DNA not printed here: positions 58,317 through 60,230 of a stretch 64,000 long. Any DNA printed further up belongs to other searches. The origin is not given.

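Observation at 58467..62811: Lipid-modification-flavoured island: ADPS-like FAD oxidase, haloalkane dehalogenase, orphan HicB-like, B12-radical-SAM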

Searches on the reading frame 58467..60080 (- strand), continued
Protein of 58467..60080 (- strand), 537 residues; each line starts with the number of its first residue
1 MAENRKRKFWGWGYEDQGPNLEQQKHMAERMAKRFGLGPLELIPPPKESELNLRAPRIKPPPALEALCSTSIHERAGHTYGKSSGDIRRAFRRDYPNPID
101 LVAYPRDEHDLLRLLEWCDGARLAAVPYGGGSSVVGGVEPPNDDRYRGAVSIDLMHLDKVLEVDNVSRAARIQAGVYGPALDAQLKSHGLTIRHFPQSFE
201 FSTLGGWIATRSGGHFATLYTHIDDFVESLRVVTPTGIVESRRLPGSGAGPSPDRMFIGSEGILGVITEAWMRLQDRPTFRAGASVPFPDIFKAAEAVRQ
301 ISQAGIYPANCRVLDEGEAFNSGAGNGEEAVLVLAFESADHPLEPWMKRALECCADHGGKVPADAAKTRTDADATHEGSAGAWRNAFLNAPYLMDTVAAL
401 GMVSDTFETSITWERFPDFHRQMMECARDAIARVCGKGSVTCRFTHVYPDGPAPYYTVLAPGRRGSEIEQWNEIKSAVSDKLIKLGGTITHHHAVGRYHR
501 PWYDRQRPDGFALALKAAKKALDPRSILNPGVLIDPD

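Call 71: search_protein_representatives(protein=window:58467-60080:-)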
Query: 537 residues. Proteins with E-value up to 0.001 (for the whole library): 14779; up to 1e-10: 7086; up to 1e-30: 1612. The best 150 are listed.
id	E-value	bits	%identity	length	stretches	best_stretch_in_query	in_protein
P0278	4.0e-199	679.2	57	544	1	5-536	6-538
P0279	1.2e-177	608.3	51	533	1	6-535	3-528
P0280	1.3e-161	555.3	46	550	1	1-535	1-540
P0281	1.0e-150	519.4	58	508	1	5-423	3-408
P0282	1.1e-145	502.8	50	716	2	5-376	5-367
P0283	3.7e-144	497.7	59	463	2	73-383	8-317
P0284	5.5e-142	490.6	45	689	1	4-534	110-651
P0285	2.6e-140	485.0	50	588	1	36-535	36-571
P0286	3.2e-140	484.8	44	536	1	8-535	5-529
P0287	1.0e-139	483.1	46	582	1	42-534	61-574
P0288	9.8e-139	479.8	48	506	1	45-534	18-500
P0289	7.3e-138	477.0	44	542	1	5-534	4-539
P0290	2.1e-136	472.1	45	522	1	44-534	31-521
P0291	2.3e-134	465.4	62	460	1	2-340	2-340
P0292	4.1e-134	464.6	46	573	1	6-534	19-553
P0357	2.3e-89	316.9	38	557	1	8-534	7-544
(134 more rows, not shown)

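Call 75: find_homologous_proteins(query=P0357, max_evalue=1e-50)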
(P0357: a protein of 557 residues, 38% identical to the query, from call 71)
Query P0357 (557 aa): 7910 proteins with E <= 1e-50 among 8000 candidates; the best 120 are listed.
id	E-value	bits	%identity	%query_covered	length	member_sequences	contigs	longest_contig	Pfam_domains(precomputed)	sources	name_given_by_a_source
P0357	0.0e+0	1219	100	100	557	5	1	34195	PF01565.29,PF02913.25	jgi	-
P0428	0.0e+0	1064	87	100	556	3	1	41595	PF01565.29,PF02913.25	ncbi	-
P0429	8.0e-293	990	81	99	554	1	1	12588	PF01565.29,PF02913.25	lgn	-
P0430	1.8e-258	877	72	100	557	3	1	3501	PF01565.29,PF02913.25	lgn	-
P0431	1.4e-245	834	70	97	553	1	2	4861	PF01565.29,PF02913.25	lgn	-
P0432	1.9e-245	834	71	97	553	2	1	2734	PF01565.29,PF02913.25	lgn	-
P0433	7.0e-238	809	68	98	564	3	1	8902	PF01565.29,PF02913.25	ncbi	-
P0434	6.5e-237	806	67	97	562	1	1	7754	PF01565.29,PF02913.25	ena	-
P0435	8.6e-237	805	67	97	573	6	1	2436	PF01565.29,PF02913.25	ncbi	ncbi:MAG: FAD-binding oxidoreductase, partial [Dehalococcoidia bacterium]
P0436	1.4e-236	805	67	97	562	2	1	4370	PF01565.29,PF02913.25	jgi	-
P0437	1.6e-236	804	68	97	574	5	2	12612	PF01565.29,PF02913.25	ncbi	-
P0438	1.3e-234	798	67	98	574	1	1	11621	PF01565.29,PF02913.25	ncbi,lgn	-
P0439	3.7e-234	797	67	98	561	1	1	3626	PF01565.29,PF02913.25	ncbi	-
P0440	5.0e-234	796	67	97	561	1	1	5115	PF01565.29,PF02913.25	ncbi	ncbi:MAG: FAD-binding oxidoreductase [Dehalococcoidia bacterium]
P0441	5.5e-233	793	67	97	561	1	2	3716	PF01565.29,PF02913.25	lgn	-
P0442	4.8e-232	790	66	97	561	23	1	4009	PF01565.29,PF02913.25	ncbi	-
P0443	6.7e-232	789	67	97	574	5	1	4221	PF01565.29,PF02913.25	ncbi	-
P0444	3.2e-231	787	66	98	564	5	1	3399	PF01565.29,PF02913.25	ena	-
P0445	4.5e-231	786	66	97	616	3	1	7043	PF01565.29,PF02913.25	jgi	jgi:alkyldihydroxyacetonephosphate synthase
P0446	4.8e-231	786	66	98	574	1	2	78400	PF01565.29,PF02913.25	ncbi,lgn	-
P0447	2.7e-230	784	66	97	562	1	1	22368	PF01565.29,PF02913.25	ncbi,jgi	jgi:alkyldihydroxyacetonephosphate synthase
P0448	9.4e-230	782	66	97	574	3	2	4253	PF01565.29,PF02913.25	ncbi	-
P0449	1.8e-229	781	65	99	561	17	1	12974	PF01565.29,PF02913.25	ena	-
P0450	4.6e-229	780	74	87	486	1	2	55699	PF01565.29,PF02913.25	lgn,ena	-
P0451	5.5e-229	779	64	98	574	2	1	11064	PF01565.29,PF02913.25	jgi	jgi:alkyldihydroxyacetonephosphate synthase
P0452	1.1e-228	778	66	97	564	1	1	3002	PF01565.29,PF02913.25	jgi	jgi:alkyldihydroxyacetonephosphate synthase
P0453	5.3e-228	776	65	97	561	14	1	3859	PF01565.29,PF02913.25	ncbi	-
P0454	1.2e-226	772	65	97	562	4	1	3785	PF01565.29,PF02913.25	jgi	jgi:alkyldihydroxyacetonephosphate synthase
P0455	2.6e-226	771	65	97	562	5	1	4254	PF01565.29,PF02913.25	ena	-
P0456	3.9e-226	770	65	97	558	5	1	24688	PF01565.29,PF02913.25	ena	-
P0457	2.0e-225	768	65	97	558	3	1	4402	PF01565.29,PF02913.25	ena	-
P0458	5.9e-225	766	65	97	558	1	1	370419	PF01565.29,PF02913.25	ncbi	-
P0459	2.4e-224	764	64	97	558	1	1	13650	PF01565.29,PF02913.25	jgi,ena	-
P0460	3.1e-224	764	65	97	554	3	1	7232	PF01565.29,PF02913.25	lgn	-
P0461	3.2e-224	764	64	97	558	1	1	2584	PF01565.29,PF02913.25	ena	-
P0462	3.7e-224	764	64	97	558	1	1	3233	PF01565.29,PF02913.25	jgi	jgi:alkyldihydroxyacetonephosphate synthase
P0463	8.4e-224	762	65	99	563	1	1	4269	PF01565.29,PF02913.25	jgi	-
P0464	1.4e-223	762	66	97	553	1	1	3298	PF01565.29,PF02913.25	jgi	-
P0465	8.2e-223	759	65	97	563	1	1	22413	PF01565.29,PF02913.25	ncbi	-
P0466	8.2e-223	759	64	97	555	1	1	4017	PF01565.29,PF02913.25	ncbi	ncbi:MAG TPA: FAD-binding oxidoreductase [Dehalococcoidia bacterium]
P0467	3.2e-222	757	65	97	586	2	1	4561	PF01565.29,PF02913.25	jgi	-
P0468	5.2e-222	756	65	97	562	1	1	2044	PF01565.29,PF02913.25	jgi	jgi:alkyldihydroxyacetonephosphate synthase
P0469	6.6e-222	756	65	97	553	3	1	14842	PF01565.29,PF02913.25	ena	-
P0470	1.4e-221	755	65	97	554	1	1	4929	PF01565.29,PF02913.25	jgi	jgi:alkyldihydroxyacetonephosphate synthase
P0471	1.4e-221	755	65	97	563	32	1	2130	PF01565.29,PF02913.25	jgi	-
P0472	3.5e-221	754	64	97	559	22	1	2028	PF01565.29,PF02913.25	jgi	jgi:alkyldihydroxyacetonephosphate synthase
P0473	2.8e-220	751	63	97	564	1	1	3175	PF01565.29,PF02913.25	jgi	jgi:alkyldihydroxyacetonephosphate synthase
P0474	3.1e-220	751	62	97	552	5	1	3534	PF01565.29,PF02913.25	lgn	-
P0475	3.2e-220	751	63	97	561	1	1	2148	PF01565.29,PF02913.25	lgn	-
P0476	6.4e-220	750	65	97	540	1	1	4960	PF01565.29,PF02913.25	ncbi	-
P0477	6.9e-219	746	65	97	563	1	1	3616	PF01565.29,PF02913.25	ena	-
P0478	5.3e-218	743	64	97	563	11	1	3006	PF01565.29,PF02913.25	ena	-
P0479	1.5e-217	742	62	97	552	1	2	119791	PF01565.29,PF02913.25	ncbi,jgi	-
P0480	4.4e-217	740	61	97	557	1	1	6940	PF01565.29,PF02913.25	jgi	jgi:alkyldihydroxyacetonephosphate synthase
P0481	5.7e-217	740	61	98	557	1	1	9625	PF01565.29,PF02913.25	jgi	jgi:alkyldihydroxyacetonephosphate synthase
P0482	6.7e-216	736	62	98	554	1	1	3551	PF01565.29,PF02913.25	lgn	-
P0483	1.1e-215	736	61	97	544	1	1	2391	PF01565.29,PF02913.25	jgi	jgi:alkyldihydroxyacetonephosphate synthase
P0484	2.5e-215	734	63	97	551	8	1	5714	PF01565.29,PF02913.25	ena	-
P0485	5.5e-215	733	60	97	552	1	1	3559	PF01565.29,PF02913.25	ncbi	-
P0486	2.1e-214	731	60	97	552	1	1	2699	PF01565.29,PF02913.25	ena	-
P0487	3.2e-214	731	61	98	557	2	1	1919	PF01565.29,PF02913.25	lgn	-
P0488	4.8e-214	730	61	98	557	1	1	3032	PF01565.29,PF02913.25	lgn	-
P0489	5.5e-214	730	61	97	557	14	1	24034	PF01565.29,PF02913.25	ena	-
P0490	1.0e-213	729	60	98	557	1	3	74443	PF01565.29,PF02913.25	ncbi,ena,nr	ncbi:MAG: FAD-binding oxidoreductase [Chloroflexi bacterium]|nr:FAD-binding oxidoreductase [Chlorofl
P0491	1.2e-213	729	62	97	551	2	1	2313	PF01565.29,PF02913.25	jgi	jgi:alkyldihydroxyacetonephosphate synthase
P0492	2.3e-213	728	61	98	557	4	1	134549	PF01565.29,PF02913.25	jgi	jgi:alkyldihydroxyacetonephosphate synthase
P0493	2.9e-213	728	60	98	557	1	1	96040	PF01565.29,PF02913.25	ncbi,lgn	-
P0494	4.2e-213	727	60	98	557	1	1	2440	PF01565.29,PF02913.25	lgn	-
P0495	6.6e-213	726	61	98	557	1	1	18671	PF01565.29,PF02913.25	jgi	jgi:alkyldihydroxyacetonephosphate synthase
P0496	7.3e-213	726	61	97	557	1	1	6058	PF01565.29,PF02913.25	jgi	jgi:alkyldihydroxyacetonephosphate synthase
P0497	1.4e-212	725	61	98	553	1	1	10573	PF01565.29,PF02913.25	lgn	-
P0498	1.6e-212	725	60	98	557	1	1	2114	PF01565.29,PF02913.25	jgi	jgi:alkyldihydroxyacetonephosphate synthase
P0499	1.6e-212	725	62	97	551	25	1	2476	PF01565.29,PF02913.25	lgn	-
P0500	2.0e-212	725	61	97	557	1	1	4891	PF01565.29,PF02913.25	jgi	jgi:alkyldihydroxyacetonephosphate synthase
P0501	2.9e-212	724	62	97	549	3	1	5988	PF01565.29,PF02913.25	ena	-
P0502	3.1e-212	724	61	97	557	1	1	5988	PF01565.29,PF02913.25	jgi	jgi:alkyldihydroxyacetonephosphate synthase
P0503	8.2e-212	723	60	97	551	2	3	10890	PF01565.29,PF02913.25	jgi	jgi:alkyldihydroxyacetonephosphate synthase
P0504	8.8e-212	723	61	97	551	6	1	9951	PF01565.29,PF02913.25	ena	-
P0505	1.3e-211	722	59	98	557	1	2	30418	PF01565.29,PF02913.25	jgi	jgi:alkyldihydroxyacetonephosphate synthase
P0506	1.8e-211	722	61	98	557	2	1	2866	PF01565.29,PF02913.25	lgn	-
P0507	3.2e-211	721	60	98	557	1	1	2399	PF01565.29,PF02913.25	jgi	jgi:alkyldihydroxyacetonephosphate synthase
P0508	9.2e-211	719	63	97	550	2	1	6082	PF01565.29,PF02913.25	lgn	-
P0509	1.1e-210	719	61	97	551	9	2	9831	PF01565.29,PF02913.25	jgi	-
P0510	1.8e-210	718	62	97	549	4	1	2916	PF01565.29,PF02913.25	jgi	-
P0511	6.4e-210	717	60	98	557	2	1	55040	PF01565.29,PF02913.25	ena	-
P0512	1.1e-209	716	62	97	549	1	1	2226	PF01565.29,PF02913.25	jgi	jgi:alkyldihydroxyacetonephosphate synthase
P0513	1.1e-209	716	61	97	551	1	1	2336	PF01565.29,PF02913.25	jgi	-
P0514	1.7e-209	715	61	97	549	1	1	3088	PF01565.29,PF02913.25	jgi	jgi:alkyldihydroxyacetonephosphate synthase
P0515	3.3e-209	714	60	97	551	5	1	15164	PF01565.29,PF02913.25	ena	-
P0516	4.3e-209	714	61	97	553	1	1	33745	PF01565.29,PF02913.25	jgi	jgi:alkyldihydroxyacetonephosphate synthase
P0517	1.2e-208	712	60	99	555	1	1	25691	PF01565.29,PF02913.25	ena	-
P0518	1.2e-207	709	59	97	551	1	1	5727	PF01565.29,PF02913.25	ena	-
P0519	6.6e-207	707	61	97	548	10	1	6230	PF01565.29,PF02913.25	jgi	jgi:alkyldihydroxyacetonephosphate synthase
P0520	9.1e-207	706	60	97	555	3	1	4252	PF01565.29,PF02913.25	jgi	-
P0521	4.3e-206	704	60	97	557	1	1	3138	PF01565.29,PF02913.25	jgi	jgi:alkyldihydroxyacetonephosphate synthase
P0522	5.2e-206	704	61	97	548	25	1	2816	PF01565.29,PF02913.25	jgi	-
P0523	1.2e-205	703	60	97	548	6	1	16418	PF01565.29,PF02913.25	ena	-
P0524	1.5e-204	699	60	97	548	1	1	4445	PF01565.29,PF02913.25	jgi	jgi:alkyldihydroxyacetonephosphate synthase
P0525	2.6e-204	698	59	97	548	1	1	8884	PF01565.29,PF02913.25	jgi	jgi:alkyldihydroxyacetonephosphate synthase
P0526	4.2e-204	697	60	97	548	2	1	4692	PF01565.29,PF02913.25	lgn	-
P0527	2.0e-203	695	60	97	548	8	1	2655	PF01565.29,PF02913.25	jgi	jgi:alkyldihydroxyacetonephosphate synthase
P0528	7.6e-203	693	60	97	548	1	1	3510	PF01565.29,PF02913.25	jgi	jgi:alkyldihydroxyacetonephosphate synthase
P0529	9.8e-203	693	57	98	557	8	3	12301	PF01565.29,PF02913.25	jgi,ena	-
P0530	3.2e-202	691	61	98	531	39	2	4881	PF01565.29,PF02913.25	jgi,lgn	jgi:alkyldihydroxyacetonephosphate synthase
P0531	4.8e-202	691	59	97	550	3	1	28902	PF01565.29,PF02913.25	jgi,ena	-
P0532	1.9e-201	689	61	97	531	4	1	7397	PF01565.29,PF02913.25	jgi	-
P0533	1.9e-201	689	58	97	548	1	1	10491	PF01565.29,PF02913.25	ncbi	ncbi:MAG: FAD-binding oxidoreductase [Dehalococcoidia bacterium]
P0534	7.9e-201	687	59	97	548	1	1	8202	PF01565.29,PF02913.25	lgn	-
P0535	1.3e-200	686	58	97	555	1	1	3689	PF01565.29,PF02913.25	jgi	-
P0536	1.8e-200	685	60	97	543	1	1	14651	PF01565.29,PF02913.25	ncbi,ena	-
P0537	2.9e-200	685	60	97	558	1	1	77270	PF01565.29,PF02913.25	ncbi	-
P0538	5.5e-200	684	59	97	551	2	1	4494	PF01565.29,PF02913.25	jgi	jgi:alkyldihydroxyacetonephosphate synthase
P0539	1.0e-199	683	58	97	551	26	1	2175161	PF01565.29,PF02913.25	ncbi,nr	ncbi:MAG: FAD-binding oxidoreductase [Dehalococcoidia bacterium]|nr:MAG: FAD-binding oxidoreductase 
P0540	1.6e-199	682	58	97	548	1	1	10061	PF01565.29,PF02913.25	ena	-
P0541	1.7e-199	682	60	97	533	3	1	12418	PF01565.29,PF02913.25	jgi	jgi:alkyldihydroxyacetonephosphate synthase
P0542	6.2e-199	680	58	97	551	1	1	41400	PF01565.29,PF02913.25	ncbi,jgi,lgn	-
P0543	1.5e-198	679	57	97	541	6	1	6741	PF01565.29,PF02913.25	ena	-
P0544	4.6e-198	677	59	97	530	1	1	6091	PF01565.29,PF02913.25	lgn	-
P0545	7.3e-198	677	60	97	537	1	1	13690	PF01565.29,PF02913.25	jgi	jgi:alkyldihydroxyacetonephosphate synthase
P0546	2.6e-197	675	59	97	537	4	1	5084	PF01565.29,PF02913.25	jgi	jgi:alkyldihydroxyacetonephosphate synthase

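Call 76: find_encoding_contigs(protein=P0357, flank=7000, max_places=1)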
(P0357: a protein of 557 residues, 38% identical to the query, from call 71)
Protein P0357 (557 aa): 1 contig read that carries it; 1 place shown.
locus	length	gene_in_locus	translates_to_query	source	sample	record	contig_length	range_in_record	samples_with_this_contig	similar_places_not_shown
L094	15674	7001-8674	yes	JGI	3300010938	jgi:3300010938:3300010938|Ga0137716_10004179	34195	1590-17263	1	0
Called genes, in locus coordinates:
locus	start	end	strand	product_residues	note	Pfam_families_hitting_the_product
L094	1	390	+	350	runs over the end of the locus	PF00116:COX2, PF13473:Cupredoxin_1, PF00127:Copper-bind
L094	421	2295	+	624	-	PF00115:COX1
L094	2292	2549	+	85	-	-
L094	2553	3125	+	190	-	PF00510:COX3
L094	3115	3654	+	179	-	-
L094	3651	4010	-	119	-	-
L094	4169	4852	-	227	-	PF00072:Response_reg, PF00196:GerE, PF08281:Sigma70_r4_2 (faint)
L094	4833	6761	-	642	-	PF01590:GAF, PF13185:GAF_2 (weak), PF13492:GAF_3, PF07730:HisKA_3, PF13581:HATPase_c_2 (weak), PF02518:HATPase_c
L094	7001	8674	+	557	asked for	PF01565:FAD_binding_4, PF02913:FAD-oxidase_C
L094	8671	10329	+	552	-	PF00890:FAD_binding_2 (faint), PF01266:DAO, PF16901:DAO_C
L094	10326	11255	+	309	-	PF00781:DAGK_cat, PF19279:YegS_C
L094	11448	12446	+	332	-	PF13424:TPR_12 (faint), PF13432:TPR_16, PF14559:TPR_19 (weak), PF13432:TPR_16, PF14559:TPR_19, PF07719:TPR_2 (weak), PF13428:TPR_14 (weak), PF13414:TPR_11, +13 more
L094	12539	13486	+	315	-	PF22807:TrAA12 (faint), PF01731:Arylesterase (faint), PF08450:SGL (faint), PF20067:SSL_N (faint), PF24684:Vgb_lyase, PF25021:TEN_NHL (faint), PF17170:DUF5128 (weak), PF01436:NHL, +1 more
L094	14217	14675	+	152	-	PF09699:Paired_CXXCH_1 (faint)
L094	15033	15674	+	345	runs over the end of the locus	PF22113:Mtrc-MtrF_II-IV_dom (faint), PF09699:Paired_CXXCH_1 (faint)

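Call 77: find_encoding_contigs(protein=P0539, flank=7000, max_places=1)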
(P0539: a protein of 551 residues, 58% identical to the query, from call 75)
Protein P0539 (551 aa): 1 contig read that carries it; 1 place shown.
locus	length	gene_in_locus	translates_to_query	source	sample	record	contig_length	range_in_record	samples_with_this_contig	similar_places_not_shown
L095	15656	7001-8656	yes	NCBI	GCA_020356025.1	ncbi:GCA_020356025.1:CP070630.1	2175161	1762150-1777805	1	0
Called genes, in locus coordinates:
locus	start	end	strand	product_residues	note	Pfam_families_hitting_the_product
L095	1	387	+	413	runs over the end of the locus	-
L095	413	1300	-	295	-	PF03446:NAD_binding_2, PF03807:F420_oxidored (weak), PF14833:NAD_binding_11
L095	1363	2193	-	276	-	PF00106:adh_short, PF08659:KR, PF13561:adh_short_C2, PF23441:SDR (weak)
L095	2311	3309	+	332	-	PF08100:Dimerisation, PF00891:Methyltransf_2, PF13489:Methyltransf_23, PF08241:Methyltransf_11 (weak), PF08242:Methyltransf_12 (weak), PF13649:Methyltransf_25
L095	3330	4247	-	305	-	PF04069:OpuAC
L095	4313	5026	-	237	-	PF00528:BPD_transp_1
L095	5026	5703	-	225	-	PF00528:BPD_transp_1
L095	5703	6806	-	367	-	PF00005:ABC_tran, PF02463:SMC_N (faint), PF13304:AAA_21 (faint), PF00571:CBS (faint)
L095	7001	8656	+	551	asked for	PF01565:FAD_binding_4, PF02913:FAD-oxidase_C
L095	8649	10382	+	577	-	-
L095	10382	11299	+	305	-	PF00781:DAGK_cat, PF19279:YegS_C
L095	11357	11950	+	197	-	PF13489:Methyltransf_23, PF01135:PCMT (weak), PF01209:Ubie_methyltran, PF13649:Methyltransf_25, PF13847:Methyltransf_31, PF08241:Methyltransf_11, PF08242:Methyltransf_12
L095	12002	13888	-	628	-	-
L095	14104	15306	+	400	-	PF02515:CoA_transf_3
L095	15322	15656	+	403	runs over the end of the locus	PF02515:CoA_transf_3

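Call 78: find_encoding_contigs(protein=P0458, flank=7000, max_places=1)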
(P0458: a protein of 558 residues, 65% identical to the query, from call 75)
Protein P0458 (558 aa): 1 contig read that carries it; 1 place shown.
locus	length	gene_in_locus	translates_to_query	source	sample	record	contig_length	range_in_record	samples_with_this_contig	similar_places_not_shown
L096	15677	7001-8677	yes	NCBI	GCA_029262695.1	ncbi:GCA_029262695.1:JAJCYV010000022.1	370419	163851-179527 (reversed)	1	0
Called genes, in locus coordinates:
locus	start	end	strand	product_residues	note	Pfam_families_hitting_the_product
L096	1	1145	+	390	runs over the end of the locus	PF00817:IMS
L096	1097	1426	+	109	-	-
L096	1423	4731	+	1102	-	PF02811:PHP, PF07733:DNA_pol3_alpha, PF17657:DNA_pol3_finger, PF14579:HHH_6, PF01336:tRNA_anti-codon (weak)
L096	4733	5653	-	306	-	PF00892:EamA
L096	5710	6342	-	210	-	PF01209:Ubie_methyltran, PF13489:Methyltransf_23, PF13847:Methyltransf_31, PF08241:Methyltransf_11, PF08242:Methyltransf_12, PF13649:Methyltransf_25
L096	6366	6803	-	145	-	PF04075:F420H2_quin_red, PF01243:PNPOx_N (faint)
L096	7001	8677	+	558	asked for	PF01565:FAD_binding_4, PF02913:FAD-oxidase_C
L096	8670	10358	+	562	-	PF01266:DAO, PF16901:DAO_C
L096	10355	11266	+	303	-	PF00781:DAGK_cat, PF19279:YegS_C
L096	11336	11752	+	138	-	PF02082:Rrf2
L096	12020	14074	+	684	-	PF18764:nos_propeller, PF13473:Cupredoxin_1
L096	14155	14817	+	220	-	PF07690:MFS_1 (faint)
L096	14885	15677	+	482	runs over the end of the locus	PF05048:NosD, PF13229:Beta_helix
